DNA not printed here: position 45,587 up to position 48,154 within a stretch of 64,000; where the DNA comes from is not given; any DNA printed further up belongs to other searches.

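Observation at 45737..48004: Secreted lipase-2-like hydrolase with large novel N-terminal domain and extreme preferred-codon bias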

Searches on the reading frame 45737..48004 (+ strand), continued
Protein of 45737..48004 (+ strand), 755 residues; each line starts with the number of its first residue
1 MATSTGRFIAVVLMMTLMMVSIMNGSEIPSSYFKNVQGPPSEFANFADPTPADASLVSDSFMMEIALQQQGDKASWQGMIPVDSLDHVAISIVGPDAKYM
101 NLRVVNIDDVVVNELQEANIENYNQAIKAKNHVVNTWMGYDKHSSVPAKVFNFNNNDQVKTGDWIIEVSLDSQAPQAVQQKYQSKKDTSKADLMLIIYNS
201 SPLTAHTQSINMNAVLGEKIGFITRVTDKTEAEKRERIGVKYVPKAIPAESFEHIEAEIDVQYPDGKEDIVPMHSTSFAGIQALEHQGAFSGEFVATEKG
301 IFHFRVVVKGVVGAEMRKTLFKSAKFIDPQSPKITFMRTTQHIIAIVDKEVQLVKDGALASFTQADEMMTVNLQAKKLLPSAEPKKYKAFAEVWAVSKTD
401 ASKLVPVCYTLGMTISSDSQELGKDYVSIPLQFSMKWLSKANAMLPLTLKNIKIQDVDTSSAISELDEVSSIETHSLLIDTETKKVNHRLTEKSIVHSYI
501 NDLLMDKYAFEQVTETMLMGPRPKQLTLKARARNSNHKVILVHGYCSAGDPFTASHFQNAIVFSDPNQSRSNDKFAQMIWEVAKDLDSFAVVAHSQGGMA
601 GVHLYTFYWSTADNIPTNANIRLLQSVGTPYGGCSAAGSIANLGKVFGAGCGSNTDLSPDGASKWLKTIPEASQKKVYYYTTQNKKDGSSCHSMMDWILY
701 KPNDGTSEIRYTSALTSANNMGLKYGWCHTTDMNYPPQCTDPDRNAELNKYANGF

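Call 48: predict_structure(alignment_id=A3)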
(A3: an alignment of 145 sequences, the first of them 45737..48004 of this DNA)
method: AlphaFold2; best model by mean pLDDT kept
length: 755 residues; sequences in the alignment: 145
mean_pLDDT: 92.3   pTM: 0.92
mean pLDDT of the five models: 92.3, 91.7, 91.5, 91.0, 90.9
residues with pLDDT >= 90: 600; 70-90: 112; 50-70: 42; < 50: 1
segments of 3 or more residues with pLDDT < 50: none
pLDDT, mean of each block of 10 residues (from residue 1): 69 81 79 98 97 96 96 96 96 97 91 67 69 92 94 90 97 97 90 97 97 96 96 92 94 97 96 77 72 97 97 96 92 95 97 97 92 97 91 97 98 97 97 96 96 98 98 89 85 83 68 95 88 77 95 97 95 98 96 98 98 92 98 94 89 95 98 98 93 93 95 96 98 97 98 88
secondary structure, 60 per line:
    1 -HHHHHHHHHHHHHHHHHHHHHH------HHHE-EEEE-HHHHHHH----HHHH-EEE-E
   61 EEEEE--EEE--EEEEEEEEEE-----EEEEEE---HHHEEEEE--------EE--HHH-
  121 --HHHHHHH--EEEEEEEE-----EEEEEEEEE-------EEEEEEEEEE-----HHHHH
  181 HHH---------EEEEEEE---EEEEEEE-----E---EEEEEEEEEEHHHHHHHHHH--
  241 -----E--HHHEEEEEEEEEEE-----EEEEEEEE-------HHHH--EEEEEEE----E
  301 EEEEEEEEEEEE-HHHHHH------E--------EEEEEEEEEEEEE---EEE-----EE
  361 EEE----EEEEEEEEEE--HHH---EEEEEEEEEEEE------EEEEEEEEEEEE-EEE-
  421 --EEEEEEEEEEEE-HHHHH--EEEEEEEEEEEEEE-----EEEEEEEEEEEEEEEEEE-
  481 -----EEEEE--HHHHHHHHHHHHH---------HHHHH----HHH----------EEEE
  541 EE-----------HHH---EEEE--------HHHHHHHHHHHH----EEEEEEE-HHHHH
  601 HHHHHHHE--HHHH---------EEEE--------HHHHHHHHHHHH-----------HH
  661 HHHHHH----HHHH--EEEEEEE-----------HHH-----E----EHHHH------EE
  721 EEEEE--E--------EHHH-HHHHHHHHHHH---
elements in order (helices of 4 or more, strands of 3 or more residues): H2-23 E35-38 H40-46 H51-54 E56-58 E60-65 E68-70 E73-82 E88-93 E100-104 H123-129 E132-139 E145-153 E161-170 H176-183 E193-199 E203-209 E219-228 H229-238 E252-262 E268-275 H283-286 E289-295 E300-312 H314-319 E335-347 E351-353 E359-363 E368-377 E386-397 E404-415 E417-419 E423-434 H436-440 E443-456 E462-479 E486-490 H493-505 H515-519 E537-542 E560-563 H572-583 E588-594 H596-607 H611-614 E624-627 H636-647 H659-666 H671-674 E677-683 H709-712 E719-725 H742-752

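Call 51: fold_search(model_id=the predicted structure, library=pdb)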
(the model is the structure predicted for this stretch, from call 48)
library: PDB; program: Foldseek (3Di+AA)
matches with E <= 10: 1245; with E <= 0.001: 82
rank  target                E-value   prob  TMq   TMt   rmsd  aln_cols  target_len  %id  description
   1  4kh9_B                2.0e-13  1.00  0.32  0.60   7.8       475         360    9  Crystal structure of a DUF4785 family protein (lpg0956) from Legionella pneumophila subsp. pneumophila str. Philadelph (released 2013-07-03)
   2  4kh9_A                4.1e-12  1.00  0.29  0.54  14.1       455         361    9  Crystal structure of a DUF4785 family protein (lpg0956) from Legionella pneumophila subsp. pneumophila str. Philadelph (released 2013-07-03)
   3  2x11_A                9.9e-05  0.44  0.10  0.13  42.5       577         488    6  Crystal structure of the complete EphA2 ectodomain in complex with ephrin A5 receptor binding domain (released 2010-03-16)
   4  8tii_A                1.0e-04  0.90  0.11  0.23  18.3       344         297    8  Human ACKR3 phosphorylated by GRK2 in complex with Arrestin2 in nanodisc (released 2025-01-22)
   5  8j97_A                1.2e-04  0.75  0.10  0.20  17.0       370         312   10  Structure of Muscarinic receptor (M2R) in complex with beta-arrestin1 (Local refine, cross-linked) (released 2023-12-27)
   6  4be5_A                1.5e-04  0.98  0.10  0.29  16.0       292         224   10  V. cholera biofilm scaffolding protein RbmA (released 2013-12-18)
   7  9bt8_B                1.8e-04  0.91  0.10  0.21  17.8       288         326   12  Structure of Src in complex with beta-arrestin 1 revealing SH3 binding sites (released 2024-11-13)
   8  8beg_B                1.9e-04  0.44  0.11  0.13  22.7       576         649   10  Structure of Ig-like domains from PrgB (released 2022-11-30)
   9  9uyj_A                2.0e-04  0.90  0.11  0.21  17.5       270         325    9  Cryo-EM structure of the G protein-coupled receptor 1 (GPR1) bound to chemerin and beta-arrestin 1 (Conformation 3) (released 2025-11-19)
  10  7s7k_A                2.1e-04  0.54  0.12  0.16  42.1       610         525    7  Crystal structure of the EphB2 extracellular domain (released 2021-10-27)
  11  5vt4_C                2.3e-04  1.00  0.12  0.14  12.7       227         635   11  Sco GlgEI-V279S in complex with a pyrolidene-based methyl-phosphonate compound (released 2017-06-07)
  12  7jxa_C                2.3e-04  0.82  0.10  0.18  17.9       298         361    9  CRYSTAL STRUCTURE OF NATIVE BOVINE ARRESTIN 1 IN COMPLEX WITH INOSITOL 1,4,5-TRIPHOSPHATE (released 2021-10-13)
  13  9nfe_A                2.3e-04  0.80  0.11  0.11  14.5       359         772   10  Active conformation of a redox-regulated glycoside hydrolase (CapGH2b) from the GH2 family (released 2025-11-12)
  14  8jru_A                2.3e-04  0.72  0.10  0.18  18.2       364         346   10  Cryo-EM structure of the glucagon receptor bound to beta-arrestin 1 in ligand-free state (released 2023-08-16)
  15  4m4r_A                2.3e-04  0.38  0.11  0.15  50.4       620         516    7  Epha4 ectodomain complex with ephrin a5 (released 2013-10-30)
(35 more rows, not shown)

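Call 56: search_protein_families(library=pfam, alignment_id=A4, max_evalue=0.1)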
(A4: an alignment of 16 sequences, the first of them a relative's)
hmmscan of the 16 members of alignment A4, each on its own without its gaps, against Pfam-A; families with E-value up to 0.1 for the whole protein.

A. member 1, P0064 (650 aa): 2 families
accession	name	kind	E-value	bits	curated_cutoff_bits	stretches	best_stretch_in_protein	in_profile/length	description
PF20943.3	DUF4785_3rd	-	0.00018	22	24.5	1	303-389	12-98/106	Domain of unknown function (DUF4785) C-terminal domain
PF13620.12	CarboxypepD_reg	-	0.04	14.7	32.3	0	99-169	5-75/82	Carboxypeptidase regulatory-like domain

B. families by the number of members that match (of 16 scanned): 5 families
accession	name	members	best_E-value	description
PF20943.3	DUF4785_3rd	9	3.3e-05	Domain of unknown function (DUF4785) C-terminal domain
PF00630.25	Filamin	5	0.0037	Filamin/ABP280 repeat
PF00561.26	Abhydrolase_1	2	0.0014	alpha/beta hydrolase fold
PF13620.12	CarboxypepD_reg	1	0.04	Carboxypeptidase regulatory-like domain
PF05751.16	FixH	1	0.064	FixH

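Call 58: search_solved_structures(query=A3, max_evalue=10, show_alignments=3)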
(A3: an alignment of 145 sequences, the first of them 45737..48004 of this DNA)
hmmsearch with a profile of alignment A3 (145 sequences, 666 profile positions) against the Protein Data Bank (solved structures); distinct sequences matched with E-value up to 10: 32.
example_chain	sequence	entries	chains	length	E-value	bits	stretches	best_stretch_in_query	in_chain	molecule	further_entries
1wlh_A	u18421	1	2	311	3.1e-07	32.3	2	243-273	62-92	Gelation factor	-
1qfh_A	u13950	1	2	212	0.0013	20.4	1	232-269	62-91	PROTEIN (GELATION FACTOR)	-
2n62_L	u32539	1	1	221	0.0013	20.4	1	232-269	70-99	gelation factor, secretion monitor chimera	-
7x2p_A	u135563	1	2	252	0.0028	19.3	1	467-543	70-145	Putative lipase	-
6wpx_A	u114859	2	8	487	0.003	19.2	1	251-291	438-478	BlEst2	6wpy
7p0e_A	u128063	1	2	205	0.005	18.4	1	211-276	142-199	Isoform 2 of Filamin-C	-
8hgw_A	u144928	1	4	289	0.0075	17.8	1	479-517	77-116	Monoalkyl phthalate hydrolase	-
8hgv_A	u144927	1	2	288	0.0076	17.8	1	479-517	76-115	Monoethylhexylphthalate hydrolase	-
7ouu_A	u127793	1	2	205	0.0083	17.7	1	215-276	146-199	Isoform 2 of Filamin-C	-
7ouv_A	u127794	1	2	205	0.0091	17.6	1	215-276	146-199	Isoform 2 of Filamin-C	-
8ynv_A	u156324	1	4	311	0.011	17.3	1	441-513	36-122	poly(3-hydroxybutyrate) depolymerase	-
2j3s_A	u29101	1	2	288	0.043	15.3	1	209-277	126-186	FILAMIN-A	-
1ksr_A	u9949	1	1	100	0.046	15.2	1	242-273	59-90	GELATION FACTOR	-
4p3w_A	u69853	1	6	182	0.081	14.4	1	210-277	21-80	Filamin-A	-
7c4d_A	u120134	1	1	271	0.089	14.3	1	442-510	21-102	Putative esterase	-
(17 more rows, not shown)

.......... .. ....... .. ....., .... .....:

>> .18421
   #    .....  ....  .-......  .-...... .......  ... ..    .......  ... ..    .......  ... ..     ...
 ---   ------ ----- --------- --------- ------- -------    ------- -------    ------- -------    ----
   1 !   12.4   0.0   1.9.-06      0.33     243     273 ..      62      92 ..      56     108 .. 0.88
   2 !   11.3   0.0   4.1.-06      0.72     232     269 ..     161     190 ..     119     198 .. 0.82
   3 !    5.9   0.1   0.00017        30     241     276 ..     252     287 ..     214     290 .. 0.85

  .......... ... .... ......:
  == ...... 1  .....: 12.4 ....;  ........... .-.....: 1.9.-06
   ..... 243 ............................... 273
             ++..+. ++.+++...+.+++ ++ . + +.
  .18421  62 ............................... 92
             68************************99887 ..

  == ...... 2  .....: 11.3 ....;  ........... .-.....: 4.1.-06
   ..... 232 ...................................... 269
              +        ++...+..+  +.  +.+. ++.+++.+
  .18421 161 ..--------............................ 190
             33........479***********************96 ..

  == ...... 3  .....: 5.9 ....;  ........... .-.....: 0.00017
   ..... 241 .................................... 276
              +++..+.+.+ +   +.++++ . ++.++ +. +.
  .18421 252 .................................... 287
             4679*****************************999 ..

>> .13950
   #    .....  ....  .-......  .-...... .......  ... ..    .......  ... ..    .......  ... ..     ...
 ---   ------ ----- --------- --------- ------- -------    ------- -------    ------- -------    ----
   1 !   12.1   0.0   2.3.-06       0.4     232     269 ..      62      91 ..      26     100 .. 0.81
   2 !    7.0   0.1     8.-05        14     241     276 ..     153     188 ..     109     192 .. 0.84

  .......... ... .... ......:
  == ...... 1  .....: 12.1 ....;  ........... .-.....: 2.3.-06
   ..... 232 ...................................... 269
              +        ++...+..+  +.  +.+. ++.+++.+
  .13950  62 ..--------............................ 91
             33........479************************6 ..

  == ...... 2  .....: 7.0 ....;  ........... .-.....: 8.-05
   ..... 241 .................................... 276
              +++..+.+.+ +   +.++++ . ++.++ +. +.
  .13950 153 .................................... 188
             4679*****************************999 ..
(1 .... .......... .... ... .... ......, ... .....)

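Call 60: list_cluster_members(proteins=[P0035, P0032, P0122, P0134, P0036, P0042, P0048, P0034, P0027, P0064])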
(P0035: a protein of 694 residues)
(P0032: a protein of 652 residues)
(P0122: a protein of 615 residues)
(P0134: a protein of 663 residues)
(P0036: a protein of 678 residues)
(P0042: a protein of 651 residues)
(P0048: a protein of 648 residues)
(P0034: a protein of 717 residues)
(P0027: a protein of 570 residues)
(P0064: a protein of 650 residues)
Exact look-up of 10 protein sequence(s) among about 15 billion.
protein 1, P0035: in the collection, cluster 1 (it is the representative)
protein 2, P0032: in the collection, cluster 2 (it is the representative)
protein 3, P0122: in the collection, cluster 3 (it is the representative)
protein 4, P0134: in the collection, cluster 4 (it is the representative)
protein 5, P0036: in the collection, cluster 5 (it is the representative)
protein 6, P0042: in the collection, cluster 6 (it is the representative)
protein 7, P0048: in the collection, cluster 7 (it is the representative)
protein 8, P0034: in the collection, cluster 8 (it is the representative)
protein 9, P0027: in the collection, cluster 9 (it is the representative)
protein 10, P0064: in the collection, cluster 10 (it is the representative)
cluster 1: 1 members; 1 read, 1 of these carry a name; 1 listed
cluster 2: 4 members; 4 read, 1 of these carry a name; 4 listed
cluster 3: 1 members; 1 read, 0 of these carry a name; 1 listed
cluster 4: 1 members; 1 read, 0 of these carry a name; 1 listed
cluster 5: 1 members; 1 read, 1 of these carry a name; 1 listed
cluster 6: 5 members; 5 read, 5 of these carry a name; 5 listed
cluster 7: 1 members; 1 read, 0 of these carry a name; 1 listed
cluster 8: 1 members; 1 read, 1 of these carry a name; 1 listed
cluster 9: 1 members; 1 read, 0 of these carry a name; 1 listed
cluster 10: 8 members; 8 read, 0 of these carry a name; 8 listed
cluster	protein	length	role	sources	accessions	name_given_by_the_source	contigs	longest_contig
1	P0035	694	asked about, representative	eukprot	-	gene2733-3392_t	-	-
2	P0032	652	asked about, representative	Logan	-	-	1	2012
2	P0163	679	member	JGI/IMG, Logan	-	hypothetical protein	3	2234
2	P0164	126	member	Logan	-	-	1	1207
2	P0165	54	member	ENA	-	-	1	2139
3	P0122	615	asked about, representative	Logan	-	-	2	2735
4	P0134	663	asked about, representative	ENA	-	-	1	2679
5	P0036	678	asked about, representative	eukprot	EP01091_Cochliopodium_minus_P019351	TRINITY_DN810_c0_g1_i3.p1 TRINITY_DN810_c0_g1~~TRINITY_DN810_c0_g1_i3.p1 ORF ...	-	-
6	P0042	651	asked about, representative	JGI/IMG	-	hypothetical protein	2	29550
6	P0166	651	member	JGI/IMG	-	hypothetical protein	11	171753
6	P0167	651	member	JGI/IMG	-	hypothetical protein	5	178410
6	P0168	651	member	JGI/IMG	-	hypothetical protein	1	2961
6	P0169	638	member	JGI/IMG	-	hypothetical protein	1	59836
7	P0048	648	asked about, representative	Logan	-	-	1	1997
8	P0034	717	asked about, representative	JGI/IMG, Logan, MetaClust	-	\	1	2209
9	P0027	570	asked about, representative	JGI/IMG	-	-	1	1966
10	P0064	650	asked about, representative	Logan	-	-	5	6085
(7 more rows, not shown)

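Call 67: find_encoding_contigs(protein=P0167, flank=8000, max_places=2)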
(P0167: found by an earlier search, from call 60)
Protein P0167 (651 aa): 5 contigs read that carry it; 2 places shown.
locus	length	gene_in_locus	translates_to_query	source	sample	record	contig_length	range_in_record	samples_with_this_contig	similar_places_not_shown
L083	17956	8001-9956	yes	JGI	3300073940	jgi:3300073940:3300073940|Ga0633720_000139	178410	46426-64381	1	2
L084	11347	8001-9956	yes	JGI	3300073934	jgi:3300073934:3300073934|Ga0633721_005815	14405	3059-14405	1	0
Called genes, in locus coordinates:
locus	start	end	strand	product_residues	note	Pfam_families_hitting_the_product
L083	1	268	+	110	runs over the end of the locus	-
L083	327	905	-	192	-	-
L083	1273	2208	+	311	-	PF00890:FAD_binding_2 (weak), PF01134:GIDA (faint), PF01266:DAO (faint), PF03486:HI0933_like (faint), PF07992:Pyr_redox_2, PF12831:FAD_oxidored (weak), PF13738:Pyr_redox_3, PF00070:Pyr_redox, +2 more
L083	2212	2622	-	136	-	-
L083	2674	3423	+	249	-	-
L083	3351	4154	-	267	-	-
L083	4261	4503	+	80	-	-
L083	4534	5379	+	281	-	-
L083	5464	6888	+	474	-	-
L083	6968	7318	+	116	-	-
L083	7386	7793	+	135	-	-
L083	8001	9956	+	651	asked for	-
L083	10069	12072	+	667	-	-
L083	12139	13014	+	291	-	PF01633:Choline_kinase, PF01636:APH (weak), PF02958:EcKL (weak)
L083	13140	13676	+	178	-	PF12158:DUF3592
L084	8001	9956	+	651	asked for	-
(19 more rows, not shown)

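Call 68: find_encoding_contigs(protein=P0081, flank=8000, max_places=1)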
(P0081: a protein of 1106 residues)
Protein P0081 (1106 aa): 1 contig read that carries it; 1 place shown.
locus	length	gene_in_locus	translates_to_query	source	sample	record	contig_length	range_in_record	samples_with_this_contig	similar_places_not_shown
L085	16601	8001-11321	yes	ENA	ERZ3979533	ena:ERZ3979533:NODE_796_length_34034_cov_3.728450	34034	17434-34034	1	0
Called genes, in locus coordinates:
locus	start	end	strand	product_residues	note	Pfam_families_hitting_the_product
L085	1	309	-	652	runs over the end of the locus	PF01223:Endonuclease_NS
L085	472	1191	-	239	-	-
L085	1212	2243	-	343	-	PF21068:ATPgraspMvdD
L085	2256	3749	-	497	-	PF13365:Trypsin_2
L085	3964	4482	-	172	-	PF13276:HTH_21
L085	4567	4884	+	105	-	-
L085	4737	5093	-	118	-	PF05199:GMC_oxred_C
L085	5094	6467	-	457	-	-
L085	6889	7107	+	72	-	-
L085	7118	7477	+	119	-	-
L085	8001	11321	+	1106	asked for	PF13385:Laminin_G_3, PF18998:Flg_new_2, PF13860:FlgD_ig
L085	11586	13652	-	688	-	-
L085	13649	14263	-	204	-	PF00589:Phage_integrase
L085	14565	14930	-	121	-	-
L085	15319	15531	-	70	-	-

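Call 78: search_protein_families(library=pfam, alignment_id=A6, max_evalue=0.1)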
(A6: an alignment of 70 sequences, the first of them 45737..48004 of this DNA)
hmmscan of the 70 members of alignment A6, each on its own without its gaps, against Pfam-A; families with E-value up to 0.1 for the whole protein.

A. member 1, window:45737-48004:+ (755 aa): 0 families

B. families by the number of members that match (of 70 scanned): 29 families (the first 25 are shown)
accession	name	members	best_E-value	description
PF20943.3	DUF4785_3rd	14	2e-05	Domain of unknown function (DUF4785) C-terminal domain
PF00630.25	Filamin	9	9.1e-05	Filamin/ABP280 repeat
PF00561.26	Abhydrolase_1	6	0.0009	alpha/beta hydrolase fold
PF05057.20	DUF676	4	0.00087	Putative serine esterase (DUF676)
PF12697.13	Abhydrolase_6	4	0.0012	Alpha/beta hydrolase family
PF01764.32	Lipase_3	4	0.0028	Lipase (class 3)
PF24096.1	DUF7379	3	6e-05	Domain of unknown function (DUF7379)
PF24584.1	Ig_CYK3_C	3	0.0097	CYK3 C-terminal Ig-like domain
PF01483.27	P_proprotein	3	0.021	Proprotein convertase P-domain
PF23560.1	GBD_Hemicentin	2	0.0003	Hemicentin galactose-binding domain-like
PF05990.18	DUF900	2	0.009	Alpha/beta hydrolase of unknown function (DUF900)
PF07819.20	PGAP1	2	0.015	PGAP1-like alpha/beta domain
PF09134.16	Invasin_D3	2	0.015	Invasin, domain 3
PF08239.17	SH3_3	1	2.3e-05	Bacterial SH3 domain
PF02934.20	GatB_N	1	0.00067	GatB/GatE catalytic domain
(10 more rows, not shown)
